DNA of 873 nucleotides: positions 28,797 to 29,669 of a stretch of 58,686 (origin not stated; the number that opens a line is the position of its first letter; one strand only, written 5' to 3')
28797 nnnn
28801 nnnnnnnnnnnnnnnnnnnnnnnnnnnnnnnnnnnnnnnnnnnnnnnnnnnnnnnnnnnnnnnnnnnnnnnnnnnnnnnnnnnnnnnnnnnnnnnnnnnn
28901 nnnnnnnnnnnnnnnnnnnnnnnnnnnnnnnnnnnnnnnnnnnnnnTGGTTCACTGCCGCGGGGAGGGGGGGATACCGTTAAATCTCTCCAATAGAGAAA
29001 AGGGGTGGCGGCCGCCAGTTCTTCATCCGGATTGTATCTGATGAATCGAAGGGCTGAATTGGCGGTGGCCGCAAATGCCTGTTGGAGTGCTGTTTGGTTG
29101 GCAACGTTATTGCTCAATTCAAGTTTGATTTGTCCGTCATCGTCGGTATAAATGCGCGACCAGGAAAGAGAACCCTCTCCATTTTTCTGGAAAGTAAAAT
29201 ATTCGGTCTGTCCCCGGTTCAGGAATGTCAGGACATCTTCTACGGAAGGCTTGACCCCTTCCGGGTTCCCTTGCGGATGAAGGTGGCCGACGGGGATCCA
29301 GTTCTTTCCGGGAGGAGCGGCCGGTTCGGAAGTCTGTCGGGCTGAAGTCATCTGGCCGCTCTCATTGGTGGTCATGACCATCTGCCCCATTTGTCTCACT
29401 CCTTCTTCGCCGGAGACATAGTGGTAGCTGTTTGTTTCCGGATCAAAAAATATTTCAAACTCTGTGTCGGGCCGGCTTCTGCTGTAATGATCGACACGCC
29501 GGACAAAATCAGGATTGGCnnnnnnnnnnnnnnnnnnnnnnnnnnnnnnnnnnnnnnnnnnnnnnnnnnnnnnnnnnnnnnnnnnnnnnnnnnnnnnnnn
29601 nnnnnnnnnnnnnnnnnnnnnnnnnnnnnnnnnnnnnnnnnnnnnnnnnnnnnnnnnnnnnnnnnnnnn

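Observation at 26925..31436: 1503-aa membrane-anchored mosaic protein: JAB-like + FHA + PP2C + papain-fold cysteine peptidase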

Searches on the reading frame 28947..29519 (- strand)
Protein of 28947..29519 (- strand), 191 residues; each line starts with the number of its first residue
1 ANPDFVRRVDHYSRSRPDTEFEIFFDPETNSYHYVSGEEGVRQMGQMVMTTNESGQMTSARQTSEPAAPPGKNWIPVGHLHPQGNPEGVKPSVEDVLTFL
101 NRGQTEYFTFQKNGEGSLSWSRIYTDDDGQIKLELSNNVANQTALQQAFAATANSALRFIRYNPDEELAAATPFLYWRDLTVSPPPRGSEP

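Call 66: search_solved_structures(query=A3, max_evalue=10, show_alignments=3)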
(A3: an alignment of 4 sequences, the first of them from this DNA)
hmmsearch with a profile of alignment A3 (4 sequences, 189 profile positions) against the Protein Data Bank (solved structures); distinct sequences matched with E-value up to 10: 8.
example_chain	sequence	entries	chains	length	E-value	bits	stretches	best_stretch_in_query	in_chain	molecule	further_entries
9fs9_D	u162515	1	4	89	0.34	14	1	34-95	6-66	S-layer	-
6w6b_A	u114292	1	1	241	0.58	13.3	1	71-111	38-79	SaFakA-Cterminus domain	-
1kt5_A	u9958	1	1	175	0.88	12.7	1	49-125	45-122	Plasma retinol-binding protein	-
1rlb_E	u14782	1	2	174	0.88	12.7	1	49-125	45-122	RETINOL BINDING PROTEIN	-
1aqb_A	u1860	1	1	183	0.89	12.7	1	49-126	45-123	RETINOL-BINDING PROTEIN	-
1erb_A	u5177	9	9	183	0.96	12.6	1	49-126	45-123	RETINOL BINDING PROTEIN | Plasma retinol-binding protein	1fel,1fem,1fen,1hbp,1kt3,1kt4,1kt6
1jyj_A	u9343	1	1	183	1.5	11.9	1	49-125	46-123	PLASMA RETINOL-BINDING PROTEIN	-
1hbq_A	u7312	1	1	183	1.8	11.7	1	49-126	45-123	RETINOL BINDING PROTEIN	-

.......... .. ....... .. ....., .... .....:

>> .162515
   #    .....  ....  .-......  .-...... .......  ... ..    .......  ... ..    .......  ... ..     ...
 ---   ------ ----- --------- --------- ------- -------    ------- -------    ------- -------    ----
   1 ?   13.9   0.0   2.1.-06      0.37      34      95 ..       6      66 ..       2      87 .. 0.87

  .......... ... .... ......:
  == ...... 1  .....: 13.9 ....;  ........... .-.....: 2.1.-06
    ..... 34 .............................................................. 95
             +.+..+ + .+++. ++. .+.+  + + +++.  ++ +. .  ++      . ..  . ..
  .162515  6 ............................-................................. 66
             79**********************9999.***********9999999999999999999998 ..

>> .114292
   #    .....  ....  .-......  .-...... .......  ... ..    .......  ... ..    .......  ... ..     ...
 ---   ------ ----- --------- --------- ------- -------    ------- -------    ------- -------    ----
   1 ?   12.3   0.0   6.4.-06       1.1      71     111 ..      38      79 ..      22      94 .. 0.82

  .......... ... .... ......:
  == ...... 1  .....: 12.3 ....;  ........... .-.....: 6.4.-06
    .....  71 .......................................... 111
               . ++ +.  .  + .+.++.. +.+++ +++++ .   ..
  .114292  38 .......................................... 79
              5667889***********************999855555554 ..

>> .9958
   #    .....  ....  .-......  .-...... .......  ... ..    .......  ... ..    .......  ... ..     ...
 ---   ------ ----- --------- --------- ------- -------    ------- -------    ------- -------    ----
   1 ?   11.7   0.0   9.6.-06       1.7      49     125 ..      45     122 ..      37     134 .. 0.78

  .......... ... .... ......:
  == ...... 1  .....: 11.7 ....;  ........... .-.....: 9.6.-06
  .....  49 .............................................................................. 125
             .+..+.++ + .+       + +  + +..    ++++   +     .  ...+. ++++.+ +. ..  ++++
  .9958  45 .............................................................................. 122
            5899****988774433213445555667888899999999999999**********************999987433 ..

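Call 73: predict_structure(alignment_id=A3)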
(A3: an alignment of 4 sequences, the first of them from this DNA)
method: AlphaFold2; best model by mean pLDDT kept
length: 191 residues; sequences in the alignment: 4
mean_pLDDT: 71.7   pTM: 0.68
mean pLDDT of the five models: 71.7, 71.2, 67.5, 65.2, 63.6
residues with pLDDT >= 90: 7; 70-90: 128; 50-70: 24; < 50: 32
segments of 3 or more residues with pLDDT < 50: 39-43, 166-191
pLDDT, mean of each block of 10 residues (from residue 1): 72 75 87 72 66 85 62 82 70 83 82 77 87 84 83 81 53 34 31 37
secondary structure, 60 per line:
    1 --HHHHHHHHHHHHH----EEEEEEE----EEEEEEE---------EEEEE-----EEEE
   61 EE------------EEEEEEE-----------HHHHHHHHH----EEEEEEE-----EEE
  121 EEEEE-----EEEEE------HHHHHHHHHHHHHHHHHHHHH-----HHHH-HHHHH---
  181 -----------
elements in order: H3-15 E20-26 E31-37 E47-51 E57-62 E75-81 H93-101 E106-112 E118-125 E131-135 H142-162 H168-171 H173-177

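Call 75: fold_search(model_id=the predicted structure, library=pdb)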
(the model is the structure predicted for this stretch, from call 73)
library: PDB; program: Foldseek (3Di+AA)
matches with E <= 10: 1191; with E <= 0.001: 0
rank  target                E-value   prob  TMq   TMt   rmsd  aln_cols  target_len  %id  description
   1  4exr                  9.5e-03  0.77  0.27  0.31  10.7       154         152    8  Crystal structure of a putative lipoprotein (CD1622) from Clostridium difficile 630 at 1.85 A resolution (released 2012-06-27)
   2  1hn2_B                3.4e-02  0.28  0.21  0.24  15.8       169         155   13  CRYSTAL STRUCTURE OF BOVINE OBP COMPLEXED WITH AMINOANTHRACENE (released 2001-12-05)
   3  4pn1_D                4.3e-02  0.10  0.16  0.12  20.9       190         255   10  Structure of S. pombe Pct1 RNA triphosphatase in complex with the Spt5 CTD (released 2014-11-12)
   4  2hlv                  5.1e-02  0.20  0.17  0.21  17.0       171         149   10  Bovine Odorant Binding Protein deswapped triple mutant (released 2008-03-25)
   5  9l35_B                6.1e-02  0.38  0.20  0.13  13.1       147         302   12  Crystal structure of C45G9.5 protein from Caenorhabditis elegans (released 2025-12-17)
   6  7qve_D                6.9e-02  0.23  0.21  0.18  14.7       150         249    8  Spinach 20S proteasome (released 2022-05-25)
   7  1obp_B                7.4e-02  0.18  0.18  0.21  16.8       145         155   16  ODORANT-BINDING PROTEIN FROM BOVINE NASAL MUCOSA (released 1996-10-14)
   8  7stb_F                8.3e-02  0.30  0.24  0.17  15.5       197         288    6  Closed state of Rad24-RFC:9-1-1 bound to a 5' ss/dsDNA junction (released 2022-03-23)
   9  4dq9_B                1.0e-01  0.15  0.20  0.25  14.7       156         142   10  Crystal structure of the minor pseudopilin EPSH from the type II secretion system of Vibrio cholerae (released 2013-03-13)
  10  3ugf_A                1.1e-01  0.23  0.19  0.08  14.5       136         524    7  Crystal structure of a 6-SST/6-SFT from Pachysandra terminalis (released 2011-11-30)
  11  2qv8_B                1.2e-01  0.13  0.18  0.25  11.9       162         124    7  Structure of the minor pseudopilin EpsH from the Type 2 Secretion System of Vibrio cholerae (released 2008-02-26)
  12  6rxt_CK               1.2e-01  0.05  0.14  0.10  14.0       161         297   13  Cryo-EM structure of the 90S pre-ribosome (Kre33-Noc4) from Chaetomium thermophilum, state A (released 2019-08-14)
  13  9l35_A                1.3e-01  0.35  0.18  0.12  11.8       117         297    8  Crystal structure of C45G9.5 protein from Caenorhabditis elegans (released 2025-12-17)
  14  7c39_A                1.3e-01  0.25  0.22  0.13  13.6       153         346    6  Crystal structure of AofleA from Arthrobotrys oligospora in complex with methylated L-fucose (released 2020-07-29)
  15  2qv8_A                1.3e-01  0.11  0.20  0.24  15.9       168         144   12  Structure of the minor pseudopilin EpsH from the Type 2 Secretion System of Vibrio cholerae (released 2008-02-26)
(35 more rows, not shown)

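Call 93: fold_search(model_id=the predicted structure, library=viral)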
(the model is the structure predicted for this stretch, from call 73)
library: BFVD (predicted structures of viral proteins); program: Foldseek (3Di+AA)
matches with E <= 10: 1503; with E <= 0.001: 1
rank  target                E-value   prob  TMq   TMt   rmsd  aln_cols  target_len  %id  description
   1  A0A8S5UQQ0            7.5e-04  0.87  0.30  0.17  25.4       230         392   11  MPN family protein [Podoviridae sp. ctQyH19]
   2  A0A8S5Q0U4            1.1e-03  0.90  0.30  0.16  21.5       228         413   11  Ubiquitin-like protein [CrAss-like virus sp. ctjK323]
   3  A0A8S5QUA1            1.6e-03  0.96  0.31  0.19  14.6       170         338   14  26S proteasome regulatory subunit [CrAss-like virus sp. ctDAq1]
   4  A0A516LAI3            4.3e-03  0.85  0.32  0.23  11.7       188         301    8  (no name in the UniProt tables at hand)
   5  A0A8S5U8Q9            5.8e-03  0.33  0.17  0.06  15.0       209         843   14  Internal head protein [Myoviridae sp. ctZhz2]
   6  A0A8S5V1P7            1.0e-02  0.72  0.23  0.07   9.8       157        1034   10  Tail spike protein [Myoviridae sp. ctJ2i1]
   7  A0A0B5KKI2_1          1.1e-02  0.25  0.23  0.06  19.2       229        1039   12  RNA-directed RNA polymerase L [Wuhan horsefly Virus]
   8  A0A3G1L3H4            1.7e-02  0.41  0.21  0.23  16.2       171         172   12  Uncharacterized protein [Synechococcus phage S-CBWM1]
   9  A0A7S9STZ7            1.8e-02  0.54  0.24  0.28  11.6       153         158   12  Lipoprotein [Virus NIOZ-UU157]
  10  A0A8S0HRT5            2.2e-02  0.60  0.18  0.15  12.4       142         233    8  (no name in the UniProt tables at hand)
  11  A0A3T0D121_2          3.1e-02  0.21  0.20  0.04  19.1       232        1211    9  (no name in the UniProt tables at hand)
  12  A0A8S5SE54            3.1e-02  0.20  0.16  0.09  12.1       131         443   12  Uncharacterized protein [Caudovirales sp. ctrNG92]
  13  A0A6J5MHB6            4.0e-02  0.20  0.22  0.19  18.3       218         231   10  Uncharacterized protein [uncultured Caudovirales phage]
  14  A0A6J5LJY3            4.2e-02  0.25  0.18  0.04  13.8       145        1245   13  Uncharacterized protein [uncultured Caudovirales phage]
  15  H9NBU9                4.2e-02  0.16  0.18  0.10  15.3       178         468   10  (no name in the UniProt tables at hand)
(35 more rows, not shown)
